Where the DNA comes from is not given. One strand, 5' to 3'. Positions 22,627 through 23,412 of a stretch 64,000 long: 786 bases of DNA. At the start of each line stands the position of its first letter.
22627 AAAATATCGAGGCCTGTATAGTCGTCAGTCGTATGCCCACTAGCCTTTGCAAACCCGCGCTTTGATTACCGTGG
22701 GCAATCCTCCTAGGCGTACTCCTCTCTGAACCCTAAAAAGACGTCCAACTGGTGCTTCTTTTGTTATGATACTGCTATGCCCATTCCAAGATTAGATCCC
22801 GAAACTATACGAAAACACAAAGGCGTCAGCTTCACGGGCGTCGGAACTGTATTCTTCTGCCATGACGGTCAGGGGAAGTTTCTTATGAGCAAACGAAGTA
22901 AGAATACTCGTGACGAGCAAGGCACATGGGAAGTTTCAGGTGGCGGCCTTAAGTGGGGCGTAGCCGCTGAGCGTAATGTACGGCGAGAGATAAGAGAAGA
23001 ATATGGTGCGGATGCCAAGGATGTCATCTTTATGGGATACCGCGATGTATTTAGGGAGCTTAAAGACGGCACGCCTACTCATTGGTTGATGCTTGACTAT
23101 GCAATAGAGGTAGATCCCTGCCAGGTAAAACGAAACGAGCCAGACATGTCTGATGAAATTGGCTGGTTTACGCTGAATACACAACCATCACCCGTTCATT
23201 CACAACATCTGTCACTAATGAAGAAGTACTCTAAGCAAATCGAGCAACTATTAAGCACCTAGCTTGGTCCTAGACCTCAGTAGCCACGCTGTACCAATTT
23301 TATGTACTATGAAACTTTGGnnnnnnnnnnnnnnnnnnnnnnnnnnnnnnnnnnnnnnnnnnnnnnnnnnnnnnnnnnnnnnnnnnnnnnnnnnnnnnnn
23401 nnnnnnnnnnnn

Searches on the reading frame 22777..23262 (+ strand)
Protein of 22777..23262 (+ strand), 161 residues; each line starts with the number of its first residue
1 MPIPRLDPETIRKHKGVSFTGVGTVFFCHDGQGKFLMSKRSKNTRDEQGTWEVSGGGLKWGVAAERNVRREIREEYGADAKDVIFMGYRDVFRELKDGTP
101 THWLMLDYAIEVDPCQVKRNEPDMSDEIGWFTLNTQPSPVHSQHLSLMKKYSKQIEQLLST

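Call 58: search_protein_families(library=pfam, proteins=[window:22777-23262:+], max_evalue=0.01)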
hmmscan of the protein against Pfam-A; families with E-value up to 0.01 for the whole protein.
window:22777-23262:+ (161 aa): 1 family
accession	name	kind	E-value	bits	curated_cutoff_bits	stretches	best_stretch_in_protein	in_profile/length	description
PF00293.34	NUDIX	-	1e-12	48.7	21.1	1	24-136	6-118/134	NUDIX domain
